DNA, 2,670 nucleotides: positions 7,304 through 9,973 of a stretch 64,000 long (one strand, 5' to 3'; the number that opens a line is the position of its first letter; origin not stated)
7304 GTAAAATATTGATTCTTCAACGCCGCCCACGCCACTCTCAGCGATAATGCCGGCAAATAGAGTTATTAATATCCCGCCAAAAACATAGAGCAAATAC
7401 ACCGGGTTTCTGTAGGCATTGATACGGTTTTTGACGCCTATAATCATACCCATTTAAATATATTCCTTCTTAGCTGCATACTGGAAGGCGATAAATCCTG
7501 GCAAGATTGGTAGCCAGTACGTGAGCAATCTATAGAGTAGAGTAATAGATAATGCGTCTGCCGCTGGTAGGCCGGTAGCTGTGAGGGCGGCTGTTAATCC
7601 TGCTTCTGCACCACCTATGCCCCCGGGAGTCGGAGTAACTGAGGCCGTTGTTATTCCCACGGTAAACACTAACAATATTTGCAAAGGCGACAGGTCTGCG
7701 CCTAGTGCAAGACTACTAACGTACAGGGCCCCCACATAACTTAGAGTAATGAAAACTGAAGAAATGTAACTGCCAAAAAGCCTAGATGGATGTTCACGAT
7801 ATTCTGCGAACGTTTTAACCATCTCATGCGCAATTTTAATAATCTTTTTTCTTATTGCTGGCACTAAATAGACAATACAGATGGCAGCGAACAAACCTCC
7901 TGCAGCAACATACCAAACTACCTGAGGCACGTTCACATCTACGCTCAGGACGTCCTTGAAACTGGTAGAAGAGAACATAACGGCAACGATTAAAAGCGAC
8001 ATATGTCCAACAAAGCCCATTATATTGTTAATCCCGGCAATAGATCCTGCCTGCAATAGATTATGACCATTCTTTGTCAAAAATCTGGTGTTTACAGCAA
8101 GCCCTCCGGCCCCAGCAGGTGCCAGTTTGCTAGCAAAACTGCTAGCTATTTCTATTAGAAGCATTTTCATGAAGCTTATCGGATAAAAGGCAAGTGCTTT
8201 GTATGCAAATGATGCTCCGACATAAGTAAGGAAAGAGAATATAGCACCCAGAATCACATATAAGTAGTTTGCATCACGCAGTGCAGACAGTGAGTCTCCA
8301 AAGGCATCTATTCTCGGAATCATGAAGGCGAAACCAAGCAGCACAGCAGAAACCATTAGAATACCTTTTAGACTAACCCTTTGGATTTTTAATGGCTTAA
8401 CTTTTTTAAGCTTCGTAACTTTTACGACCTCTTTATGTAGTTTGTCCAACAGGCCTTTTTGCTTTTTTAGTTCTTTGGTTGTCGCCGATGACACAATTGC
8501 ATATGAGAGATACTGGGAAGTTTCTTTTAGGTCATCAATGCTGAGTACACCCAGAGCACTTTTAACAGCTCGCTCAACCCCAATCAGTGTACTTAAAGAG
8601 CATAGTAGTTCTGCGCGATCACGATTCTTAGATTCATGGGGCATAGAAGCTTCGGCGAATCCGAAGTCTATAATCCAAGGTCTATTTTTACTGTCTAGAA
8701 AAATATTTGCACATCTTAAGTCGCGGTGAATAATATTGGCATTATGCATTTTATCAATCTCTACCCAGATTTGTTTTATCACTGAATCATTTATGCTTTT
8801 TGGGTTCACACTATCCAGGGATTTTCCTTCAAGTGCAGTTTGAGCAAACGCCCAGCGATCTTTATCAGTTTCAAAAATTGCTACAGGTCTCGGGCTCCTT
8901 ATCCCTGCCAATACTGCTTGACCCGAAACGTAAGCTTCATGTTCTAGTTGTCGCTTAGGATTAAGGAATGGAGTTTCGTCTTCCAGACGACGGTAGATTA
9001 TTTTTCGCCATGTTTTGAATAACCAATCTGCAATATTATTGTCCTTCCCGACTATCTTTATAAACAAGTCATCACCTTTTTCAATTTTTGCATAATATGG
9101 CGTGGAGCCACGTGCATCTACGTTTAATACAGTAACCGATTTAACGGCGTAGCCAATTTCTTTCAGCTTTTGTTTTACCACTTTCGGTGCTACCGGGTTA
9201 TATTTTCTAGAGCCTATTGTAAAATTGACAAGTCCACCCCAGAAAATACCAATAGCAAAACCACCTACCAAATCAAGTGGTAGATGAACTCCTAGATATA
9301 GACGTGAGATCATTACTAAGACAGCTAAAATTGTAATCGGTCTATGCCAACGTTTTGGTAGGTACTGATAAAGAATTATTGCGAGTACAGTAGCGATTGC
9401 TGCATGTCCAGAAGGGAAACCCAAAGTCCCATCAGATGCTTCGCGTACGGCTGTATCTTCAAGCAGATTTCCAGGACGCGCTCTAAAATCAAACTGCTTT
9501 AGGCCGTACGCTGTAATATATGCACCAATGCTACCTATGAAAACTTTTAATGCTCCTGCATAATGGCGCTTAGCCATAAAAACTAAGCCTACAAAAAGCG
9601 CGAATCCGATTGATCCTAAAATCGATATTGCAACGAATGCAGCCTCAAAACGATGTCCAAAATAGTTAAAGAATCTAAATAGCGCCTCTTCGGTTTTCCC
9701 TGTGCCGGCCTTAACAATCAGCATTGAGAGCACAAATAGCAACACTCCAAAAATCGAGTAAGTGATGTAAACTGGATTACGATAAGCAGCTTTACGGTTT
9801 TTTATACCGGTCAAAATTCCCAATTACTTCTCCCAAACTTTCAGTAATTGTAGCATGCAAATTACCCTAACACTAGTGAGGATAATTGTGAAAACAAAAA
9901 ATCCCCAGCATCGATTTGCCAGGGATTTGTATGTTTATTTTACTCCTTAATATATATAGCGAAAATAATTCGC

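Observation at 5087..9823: Tandem pair of three-domain membrane proteins: PAP2 phosphatase + eukaryotic-like kinase + MprF-type flippase-like (UPF0104) domain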

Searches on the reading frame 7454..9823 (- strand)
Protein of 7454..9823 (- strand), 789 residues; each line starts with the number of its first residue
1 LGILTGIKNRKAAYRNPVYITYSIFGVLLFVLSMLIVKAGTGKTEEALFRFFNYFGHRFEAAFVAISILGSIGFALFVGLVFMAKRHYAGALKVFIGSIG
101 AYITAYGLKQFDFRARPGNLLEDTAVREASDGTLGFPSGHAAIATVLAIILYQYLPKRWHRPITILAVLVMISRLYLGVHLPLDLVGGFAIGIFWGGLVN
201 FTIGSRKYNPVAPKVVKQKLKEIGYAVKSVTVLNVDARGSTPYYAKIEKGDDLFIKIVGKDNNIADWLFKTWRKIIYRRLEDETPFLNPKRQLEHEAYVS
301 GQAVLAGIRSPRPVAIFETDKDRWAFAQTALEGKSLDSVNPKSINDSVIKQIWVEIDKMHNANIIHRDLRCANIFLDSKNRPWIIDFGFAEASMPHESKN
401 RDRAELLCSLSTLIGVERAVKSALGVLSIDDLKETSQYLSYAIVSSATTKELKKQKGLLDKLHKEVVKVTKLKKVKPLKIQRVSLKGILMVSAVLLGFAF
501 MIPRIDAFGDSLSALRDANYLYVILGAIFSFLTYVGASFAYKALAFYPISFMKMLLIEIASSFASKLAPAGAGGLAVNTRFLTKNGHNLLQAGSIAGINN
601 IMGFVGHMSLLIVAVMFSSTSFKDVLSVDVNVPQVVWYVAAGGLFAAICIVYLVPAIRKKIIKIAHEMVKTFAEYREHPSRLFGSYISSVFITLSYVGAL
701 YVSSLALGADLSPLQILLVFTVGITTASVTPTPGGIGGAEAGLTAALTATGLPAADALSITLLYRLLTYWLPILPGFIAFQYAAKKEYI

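Call 3: search_protein_families(library=pfam, proteins=[window:7454-9823:-], max_evalue=0.1)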
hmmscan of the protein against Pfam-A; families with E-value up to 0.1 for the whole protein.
window:7454-9823:- (789 aa): 11 families
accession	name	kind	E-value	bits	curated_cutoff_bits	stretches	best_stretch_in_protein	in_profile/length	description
PF03706.18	LPG_synthase_TM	-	4.3e-33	115.5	33.4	1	491-776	7-302/302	Lysylphosphatidylglycerol synthase TM region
PF01569.27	PAP2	-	8.9e-21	74.4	27.2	1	93-199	4-121/130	PAP2 superfamily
PF14378.12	PAP2_3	-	8.5e-11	42.4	27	1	122-192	113-184/190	PAP2 superfamily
PF00069.31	Pkinase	-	8.6e-10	38.9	31.7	1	343-397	98-152/263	Protein kinase domain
PF06293.20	Kdo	-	1.2e-05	25.3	21.3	1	344-410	119-190/207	Lipopolysaccharide kinase (Kdo/WaaP) family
PF07714.23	PK_Tyr_Ser-Thr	-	6.5e-05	22.8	23.1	1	350-401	109-160/258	Protein tyrosine and serine/threonine kinase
PF01636.29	APH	-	0.00011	22.5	23.2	1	363-396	169-203/239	Phosphotransferase enzyme family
PF01163.29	RIO1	-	0.0035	17.4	22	1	334-388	96-149/187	RIO domain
PF19974.5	TCAD9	-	0.0074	15.9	40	1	363-391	298-325/429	Ternary complex associated domain 9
PF14360.12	PAP2_C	-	0.016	16.2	27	1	138-193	8-66/74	PAP2 superfamily C-terminal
PF03109.22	ABC1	-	0.033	13.8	22.9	1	339-396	166-220/244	ABC1 atypical kinase-like domain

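Call 5: search_protein_families(library=ncbifam, proteins=[window:7454-9823:-], max_evalue=0.1)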
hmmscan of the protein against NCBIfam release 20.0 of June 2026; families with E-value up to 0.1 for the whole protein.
window:7454-9823:- (789 aa): 22 families
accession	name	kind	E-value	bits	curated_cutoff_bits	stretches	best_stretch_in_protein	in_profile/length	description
TIGR00374.1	TIGR00374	subfamily_domain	7e-23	81.5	43.2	1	489-786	3-316/323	flippase-like domain-containing protein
NF033480.1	bifunc_MprF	equivalog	6.4e-17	61.1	600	1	505-783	29-297/841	bifunctional lysylphosphatidylglycerol flippase/synthetase MprF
NF047884.1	UdeprDiPSep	equivalog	1.2e-13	51.4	250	1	28-194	7-178/188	undecaprenyl-diphosphatase SepP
TIGR03724.2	arch_bud32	equivalog_domain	2e-12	47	125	1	292-410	39-151/193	KEOPS complex kinase/ATPase Bud32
NF002475.0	PRK01723.1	equivalog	6.7e-10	38.4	142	1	337-411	136-212/241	3-deoxy-D-manno-octulosonic acid kinase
NF007174.0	PRK09605.1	equivalog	3.8e-09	35.6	447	1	291-412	381-495/535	bifunctional N(6)-L-threonylcarbamoyladenine synthase/serine/threonine protein kinase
NF008813.0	PRK11837.1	equivalog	2.7e-08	34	229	1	135-194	104-163/202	undecaprenyl-diphosphate phosphatase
NF011463.0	PRK14879.1-4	equivalog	1.1e-07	31.5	188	1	293-399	65-169/237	Kae1-associated kinase Bud32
NF033483.0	PknB_PASTA_kin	equivalog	2.4e-07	30.2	450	1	348-396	112-158/563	Stk1 family PASTA domain-containing Ser/Thr kinase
NF011460.0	PRK14879.1-1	equivalog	3.3e-07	29.7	199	1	299-411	64-178/232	Kae1-associated kinase Bud32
NF011461.0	PRK14879.1-2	equivalog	5.3e-07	29.6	372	1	292-399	49-155/225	Kae1-associated kinase Bud32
NF007975.0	PRK10699.1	equivalog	6.8e-07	28.9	261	1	134-194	157-221/254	phosphatidylglycerophosphatase B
NF052427.1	StpK7MSMEG_1200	equivalog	7.5e-07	28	900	1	344-392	109-157/601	serine/threonine protein kinase StpK7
NF011462.0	PRK14879.1-3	equivalog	1e-06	28.6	174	1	292-400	40-138/192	Kae1-associated kinase Bud32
NF053789.1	GlcN_PG_flip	equivalog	7.9e-06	25.4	320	2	663-780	201-314/327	glucosaminyl phosphatidylglycerol flippase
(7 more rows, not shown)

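Call 7: find_homologous_proteins(query=window:7454-9823:-, max_evalue=0.00001)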
Query window:7454-9823:- (789 aa): 738 proteins with E <= 0.00001 among 8000 candidates; the best 120 are listed.
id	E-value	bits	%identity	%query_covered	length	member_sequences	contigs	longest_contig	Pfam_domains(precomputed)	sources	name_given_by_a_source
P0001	0.0e+0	1737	100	100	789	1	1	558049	PF06293.21,PF00069.32,PF01569.28,PF14378.13,PF03706.19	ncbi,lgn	-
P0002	0.0e+0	1012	57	100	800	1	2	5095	PF00069.32,PF01569.28,PF14378.13,PF03706.19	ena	-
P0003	0.0e+0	1011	57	100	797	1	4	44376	PF00069.32,PF01569.28,PF14378.13,PF03706.19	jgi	jgi:undecaprenyl-diphosphatase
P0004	3.2e-298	1010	57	100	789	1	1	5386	PF00069.32,PF01569.28,PF03706.19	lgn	-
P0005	1.1e-282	958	55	99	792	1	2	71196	PF06293.21,PF00069.32,PF01569.28,PF03706.19,PF01636.30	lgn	-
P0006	2.5e-281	954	55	99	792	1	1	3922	PF06293.21,PF00069.32,PF01569.28,PF03706.19,PF01636.30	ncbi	-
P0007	3.7e-281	953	54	99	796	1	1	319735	PF06293.21,PF00069.32,PF01569.28,PF14378.13,PF03706.19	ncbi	-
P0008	1.9e-279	948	56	94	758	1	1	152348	PF00069.32,PF01569.28,PF14378.13,PF03706.19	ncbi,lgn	-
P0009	2.5e-279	947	54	100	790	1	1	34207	PF06293.21,PF00069.32,PF01569.28,PF14378.13,PF03706.19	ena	-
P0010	4.8e-271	920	53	100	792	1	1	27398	PF00069.32,PF01569.28,PF14378.13,PF03706.19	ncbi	-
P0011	6.9e-271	919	53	100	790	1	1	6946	PF06293.21,PF00069.32,PF01569.28,PF14378.13,PF03706.19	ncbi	-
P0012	3.2e-258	877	50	100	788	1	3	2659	PF06293.21,PF00069.32,PF01569.28,PF14378.13,PF03706.19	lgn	-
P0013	4.6e-243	827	48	100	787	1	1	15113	PF00069.32,PF01569.28,PF03706.19,PF01636.30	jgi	jgi:undecaprenyl-diphosphatase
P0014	1.1e-239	816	48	100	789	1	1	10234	PF07714.24,PF00069.32,PF01569.28,PF14378.13,PF03706.19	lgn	-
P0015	1.9e-238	812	47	99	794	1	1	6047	PF00069.32,PF01569.28,PF14378.13,PF03706.19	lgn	-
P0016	5.8e-235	801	46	99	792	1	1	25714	PF00069.32,PF01569.28,PF14378.13,PF03706.19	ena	-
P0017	1.2e-232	793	47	100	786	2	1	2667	PF00069.32,PF01569.28,PF03706.19,PF01636.30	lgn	-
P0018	9.2e-230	783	46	100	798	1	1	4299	PF00069.32,PF01569.28,PF14378.13,PF03706.19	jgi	jgi:undecaprenyl-diphosphatase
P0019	3.9e-227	775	45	100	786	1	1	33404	PF06293.21,PF00069.32,PF01569.28,PF03706.19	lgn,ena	-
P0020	6.3e-227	774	47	100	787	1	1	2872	PF06293.21,PF00069.32,PF01569.28,PF03706.19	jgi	jgi:uncharacterized protein (TIRG00374 family)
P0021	3.2e-223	762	46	100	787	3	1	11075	PF00069.32,PF01569.28,PF14378.13,PF03706.19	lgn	-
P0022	9.6e-222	757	44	99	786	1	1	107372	PF07714.24,PF00069.32,PF01569.28,PF14378.13,PF03706.19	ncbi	-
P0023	1.2e-221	757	45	99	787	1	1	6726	PF07714.24,PF00069.32,PF01569.28,PF14378.13,PF03706.19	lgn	-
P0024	1.6e-219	750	43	99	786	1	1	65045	PF00069.32,PF01569.28,PF03706.19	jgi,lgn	jgi:uncharacterized protein (TIRG00374 family)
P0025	2.6e-219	749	46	99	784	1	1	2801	PF00069.32,PF01569.28,PF14378.13,PF03706.19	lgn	-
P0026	3.4e-219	748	46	99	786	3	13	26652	PF06293.21,PF00069.32,PF01569.28,PF03706.19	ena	-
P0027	6.4e-219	748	46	100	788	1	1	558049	PF07714.24,PF00069.32,PF01569.28,PF03706.19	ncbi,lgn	-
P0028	4.0e-218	745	46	99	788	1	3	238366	PF06293.21,PF00069.32,PF01569.28,PF03706.19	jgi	jgi:undecaprenyl-diphosphatase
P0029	7.8e-216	737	44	99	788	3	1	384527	PF06293.21,PF00069.32,PF01569.28,PF03109.23,PF03706.19,PF01636.30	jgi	jgi:undecaprenyl-diphosphatase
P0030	9.8e-216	737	44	99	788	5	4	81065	PF06293.21,PF00069.32,PF01569.28,PF03706.19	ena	-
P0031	1.7e-215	736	45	100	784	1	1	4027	PF06293.21,PF00069.32,PF01569.28,PF03706.19,PF01636.30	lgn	-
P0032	2.7e-215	736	43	99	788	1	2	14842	PF06293.21,PF00069.32,PF01569.28,PF03706.19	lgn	-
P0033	5.1e-215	735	45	100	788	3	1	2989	PF07714.24,PF00069.32,PF01569.28,PF03706.19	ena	-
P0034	2.1e-214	733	44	99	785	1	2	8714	PF00069.32,PF01569.28,PF03706.19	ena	-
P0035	4.6e-214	731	44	99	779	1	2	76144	PF00069.32,PF01569.28,PF03706.19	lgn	-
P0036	6.8e-214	731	44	98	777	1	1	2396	PF07714.24,PF00069.32,PF01569.28,PF03706.19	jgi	jgi:glycosyltransferase 2 family protein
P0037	2.4e-213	729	42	99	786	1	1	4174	PF07714.24,PF00069.32,PF01569.28,PF03706.19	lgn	-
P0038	2.8e-213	729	45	99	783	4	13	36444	PF06293.21,PF00069.32,PF01569.28,PF03706.19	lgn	-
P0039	1.5e-212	726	45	100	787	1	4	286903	PF00069.32,PF03706.19,PF01163.29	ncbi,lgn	-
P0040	3.9e-212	725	43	99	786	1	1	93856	PF00069.32,PF01569.28,PF14378.13,PF03706.19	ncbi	-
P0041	5.4e-212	725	44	99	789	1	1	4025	PF06293.21,PF00069.32,PF01569.28,PF14378.13,PF03706.19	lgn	-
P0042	6.1e-212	724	43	99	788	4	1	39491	PF07714.24,PF00069.32,PF01569.28,PF03706.19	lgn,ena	-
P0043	4.4e-211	722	45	99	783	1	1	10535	PF06293.21,PF00069.32,PF01569.28,PF14378.13,PF03706.19,PF01636.30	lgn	-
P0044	1.2e-210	720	42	100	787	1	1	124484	PF00069.32,PF01569.28,PF14378.13,PF03706.19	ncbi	-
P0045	2.0e-209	716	43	99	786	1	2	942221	PF07714.24,PF00069.32,PF01569.28,PF14378.13,PF03706.19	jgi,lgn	jgi:uncharacterized protein (TIRG00374 family)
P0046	2.6e-207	709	41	100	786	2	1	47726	PF07714.24,PF00069.32,PF01569.28,PF14378.13,PF03109.23,PF03706.19,PF01636.30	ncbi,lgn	-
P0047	8.5e-207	707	41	99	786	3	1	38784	PF06293.21,PF00069.32,PF01569.28,PF03706.19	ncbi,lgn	-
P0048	1.4e-204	700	43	98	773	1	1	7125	PF06293.21,PF07714.24,PF00069.32,PF01569.28,PF14378.13,PF03109.23,PF03706.19,PF01636.30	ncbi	ncbi:MAG: flippase-like domain-containing protein, partial [Candidatus Saccharibacteria bacterium]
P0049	4.9e-202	692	42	100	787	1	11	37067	PF06293.21,PF07714.24,PF00069.32,PF01569.28,PF03706.19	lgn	-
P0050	1.2e-192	661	41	99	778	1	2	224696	PF07714.24,PF00069.32,PF01569.28,PF03706.19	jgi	jgi:uncharacterized protein (TIRG00374 family)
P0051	3.9e-191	656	45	88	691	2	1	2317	PF07714.24,PF00069.32,PF01569.28,PF03706.19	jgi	jgi:undecaprenyl-diphosphatase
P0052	4.9e-172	593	38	99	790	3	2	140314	PF06293.21,PF00069.32,PF01569.28,PF03706.19,PF01636.30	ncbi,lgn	ncbi:MAG: flippase-like domain-containing protein [Candidatus Saccharimonadales bacterium]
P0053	5.9e-172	592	40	86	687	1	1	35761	PF06293.21,PF00069.32,PF01569.28,PF14378.13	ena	-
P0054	9.3e-170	585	38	99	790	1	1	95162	PF06293.21,PF00069.32,PF01569.28,PF03706.19,PF01636.30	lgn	-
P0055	4.6e-169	583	38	99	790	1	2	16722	PF06293.21,PF00069.32,PF01569.28,PF03706.19,PF01636.30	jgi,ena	-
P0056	1.0e-168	582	39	98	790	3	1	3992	PF06293.21,PF00069.32,PF01569.28,PF03706.19,PF01636.30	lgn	-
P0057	2.0e-167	577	39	99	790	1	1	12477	PF00069.32,PF01569.28,PF03706.19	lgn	-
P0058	5.4e-166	573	38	99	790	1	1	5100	PF06293.21,PF00069.32,PF01569.28,PF03706.19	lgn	-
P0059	4.5e-164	566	38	98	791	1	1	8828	PF06293.21,PF00069.32,PF01569.28,PF03706.19,PF01636.30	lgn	-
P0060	5.7e-163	563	37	100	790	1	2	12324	PF06293.21,PF00069.32,PF01569.28,PF03706.19,PF01636.30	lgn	-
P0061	8.9e-162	559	37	94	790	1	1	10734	PF06293.21,PF00069.32,PF01569.28,PF03706.19,PF01636.30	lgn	-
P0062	4.1e-161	556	38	100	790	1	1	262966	PF00069.32,PF01569.28,PF03706.19,PF01636.30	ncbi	-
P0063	2.6e-160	554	38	98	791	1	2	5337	PF00069.32,PF01569.28,PF03109.23,PF03706.19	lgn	-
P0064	5.8e-159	549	38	99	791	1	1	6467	PF00069.32,PF01569.28,PF03706.19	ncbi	-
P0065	6.7e-159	549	37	98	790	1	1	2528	PF00069.32,PF01569.28,PF03706.19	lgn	-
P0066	3.3e-157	543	50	62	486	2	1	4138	PF00069.32,PF01569.28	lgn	-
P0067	1.8e-153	531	37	98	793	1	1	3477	PF07714.24,PF00069.32,PF01569.28,PF14378.13,PF03706.19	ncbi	-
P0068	1.4e-152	528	37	98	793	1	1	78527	PF00069.32,PF01569.28,PF14378.13,PF03706.19,PF01636.30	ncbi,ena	-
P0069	5.5e-151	523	43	73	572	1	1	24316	PF06293.21,PF00069.32,PF03109.23,PF03706.19,PF01636.30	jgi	jgi:undecaprenyl-diphosphatase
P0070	2.1e-150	521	37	98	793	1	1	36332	PF07714.24,PF00069.32,PF01569.28,PF14378.13,PF03706.19,PF01636.30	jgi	-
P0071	1.0e-148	515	33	94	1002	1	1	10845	PF06293.21,PF00069.32,PF14360.13,PF01569.28,PF14378.13,PF03706.19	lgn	-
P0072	1.8e-148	515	37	98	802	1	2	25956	PF07714.24,PF00069.32,PF01569.28,PF03706.19,PF01636.30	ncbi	-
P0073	1.8e-146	508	36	98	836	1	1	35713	PF00069.32,PF01569.28,PF14378.13,PF03706.19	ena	-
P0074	1.0e-145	506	48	60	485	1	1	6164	PF06293.21,PF00069.32,PF01569.28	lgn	-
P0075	1.6e-145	505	33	98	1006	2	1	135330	PF06293.21,PF00069.32,PF14360.13,PF01569.28,PF14378.13,PF03706.19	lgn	-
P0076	3.2e-144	501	36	95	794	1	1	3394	PF00069.32,PF01569.28,PF14378.13,PF03706.19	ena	-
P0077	4.5e-143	497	33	98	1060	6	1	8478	PF00069.32,PF01569.28,PF14378.13,PF03706.19,PF01636.30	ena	-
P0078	1.1e-141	492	35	99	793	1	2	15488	PF07714.24,PF00069.32,PF01569.28,PF14378.13,PF03706.19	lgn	-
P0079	1.5e-141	492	33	95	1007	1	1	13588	PF06293.21,PF00069.32,PF14360.13,PF01569.28,PF03706.19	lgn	-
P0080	5.1e-141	490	33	99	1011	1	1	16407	PF06293.21,PF00069.32,PF14360.13,PF01569.28,PF14378.13,PF03706.19,PF01163.29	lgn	-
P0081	1.3e-140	489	34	94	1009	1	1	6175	PF06293.21,PF00069.32,PF14360.13,PF01569.28,PF14378.13,PF03706.19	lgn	-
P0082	7.6e-140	486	31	97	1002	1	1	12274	PF00069.32,PF14360.13,PF01569.28,PF14378.13,PF03706.19,PF01163.29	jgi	jgi:glycosyltransferase 2 family protein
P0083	1.3e-139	485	32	98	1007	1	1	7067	PF00069.32,PF14360.13,PF01569.28,PF14378.13,PF03706.19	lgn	-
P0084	1.1e-138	482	34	97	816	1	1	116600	PF00069.32,PF01569.28,PF03706.19,PF01636.30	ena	-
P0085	1.0e-137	479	29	99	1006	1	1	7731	PF06293.21,PF00069.32,PF01569.28,PF14378.13,PF03706.19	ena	-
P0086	6.0e-136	473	54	39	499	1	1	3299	PF01569.28,PF03706.19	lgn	-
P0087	1.0e-135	472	34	98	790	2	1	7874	PF01569.28,PF03706.19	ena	-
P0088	1.0e-134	469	35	98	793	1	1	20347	PF07714.24,PF00069.32,PF01569.28,PF03706.19,PF01636.30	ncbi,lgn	-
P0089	1.4e-134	469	34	99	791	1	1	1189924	PF00069.32,PF01569.28,PF03109.23,PF03706.19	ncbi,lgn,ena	-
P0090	2.4e-134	468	33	98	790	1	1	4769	PF01569.28,PF03706.19,PF01636.30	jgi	jgi:undecaprenyl-diphosphatase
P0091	2.5e-134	468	33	98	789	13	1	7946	PF01569.28,PF03706.19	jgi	-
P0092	4.7e-133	464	46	61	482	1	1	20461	PF06293.21,PF00069.32,PF01569.28,PF01636.30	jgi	jgi:tRNA A-37 threonylcarbamoyl transferase component Bud32/membrane-associated phospholipid phospha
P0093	6.0e-133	463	47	42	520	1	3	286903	PF01569.28,PF14378.13,PF03706.19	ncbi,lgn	-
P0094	7.2e-133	463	44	61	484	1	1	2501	PF00069.32,PF01569.28,PF14378.13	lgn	-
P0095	5.2e-132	460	44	59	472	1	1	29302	PF07714.24,PF00069.32,PF01569.28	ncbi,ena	-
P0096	1.8e-131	458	33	98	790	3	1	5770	PF01569.28,PF03706.19,PF01636.30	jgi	-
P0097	2.2e-131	458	35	99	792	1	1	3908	PF00069.32,PF01569.28,PF14378.13,PF03706.19,PF01636.30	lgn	-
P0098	8.1e-130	453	33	99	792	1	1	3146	PF00069.32,PF01569.28,PF03706.19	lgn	-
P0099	1.9e-129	452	33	99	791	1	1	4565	PF06293.21,PF00069.32,PF22778.4,PF01569.28,PF03706.19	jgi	jgi:uncharacterized protein (TIRG00374 family)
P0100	2.1e-128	448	33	98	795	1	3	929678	PF06293.21,PF07714.24,PF00069.32,PF01569.28,PF03706.19,PF01636.30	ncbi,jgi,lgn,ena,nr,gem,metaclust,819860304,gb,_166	ncbi:TPA: flippase-like domain-containing protein [Candidatus Saccharibacteria bacterium]|nr:flippas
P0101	8.1e-128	446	32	100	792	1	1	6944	PF06293.21,PF00069.32,PF22778.4,PF01569.28,PF03706.19,PF01636.30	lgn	-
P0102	1.2e-127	446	35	93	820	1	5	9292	PF00069.32,PF01569.28,PF03706.19,PF01636.30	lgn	-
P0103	2.6e-127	445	33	99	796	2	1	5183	PF00069.32,PF01569.28,PF03706.19,PF01636.30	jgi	jgi:uncharacterized membrane protein YbhN (UPF0104 family)/membrane-associated phospholipid phosphat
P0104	1.3e-126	442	35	95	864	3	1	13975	PF00069.32,PF01569.28,PF14378.13,PF03706.19,PF01636.30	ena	-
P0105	2.0e-126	442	34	98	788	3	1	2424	PF00069.32,PF01569.28,PF14378.13,PF03706.19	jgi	jgi:uncharacterized protein (TIRG00374 family)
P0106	2.5e-126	441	32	99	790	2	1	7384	PF06293.21,PF00069.32,PF01569.28,PF03706.19,PF01163.29,PF01636.30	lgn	-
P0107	5.1e-126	440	32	98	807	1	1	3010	PF06293.21,PF00069.32,PF01569.28,PF03706.19,PF01636.30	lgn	-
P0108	3.3e-125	438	32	99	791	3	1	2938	PF00069.32,PF01569.28,PF14378.13,PF03706.19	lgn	-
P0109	1.6e-124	435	33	94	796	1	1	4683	PF01569.28,PF03706.19,PF01636.30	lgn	-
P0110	2.2e-123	432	34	98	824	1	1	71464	PF01569.28,PF03706.19,PF01636.30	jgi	jgi:glycosyltransferase 2 family protein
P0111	2.6e-123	431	33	98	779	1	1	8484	PF00069.32,PF01569.28,PF19974.6,PF03706.19,PF01636.30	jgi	jgi:glycosyltransferase 2 family protein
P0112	3.4e-123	431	34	98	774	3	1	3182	PF00069.32,PF01569.28,PF19974.6,PF03706.19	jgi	jgi:glycosyltransferase 2 family protein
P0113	4.8e-122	427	32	98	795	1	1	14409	PF06293.21,PF07714.24,PF00069.32,PF01569.28,PF14378.13,PF03109.23,PF03706.19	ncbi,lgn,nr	ncbi:MAG: flippase-like domain-containing protein [bacterium]|nr:flippase-like domain-containing pro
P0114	5.7e-122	427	34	95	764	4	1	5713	PF00069.32,PF01569.28,PF03706.19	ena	-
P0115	5.8e-122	427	32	99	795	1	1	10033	PF00069.32,PF01569.28,PF14378.13,PF03706.19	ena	-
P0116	7.0e-122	427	33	95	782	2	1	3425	PF06293.21,PF00069.32,PF01569.28,PF19974.6,PF03706.19,PF01163.29,PF01636.30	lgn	-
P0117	9.0e-122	426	32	98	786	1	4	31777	PF06293.21,PF00069.32,PF01569.28,PF03706.19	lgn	-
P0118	3.2e-121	425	32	98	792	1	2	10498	PF00069.32,PF01569.28,PF14378.13,PF03706.19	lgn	-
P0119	3.3e-121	424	34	98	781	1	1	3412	PF00069.32,PF01569.28,PF03706.19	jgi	jgi:uncharacterized membrane protein YbhN (UPF0104 family)/membrane-associated phospholipid phosphat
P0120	3.8e-121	424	33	99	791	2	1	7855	PF07714.24,PF00069.32,PF01569.28,PF14378.13,PF03706.19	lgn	-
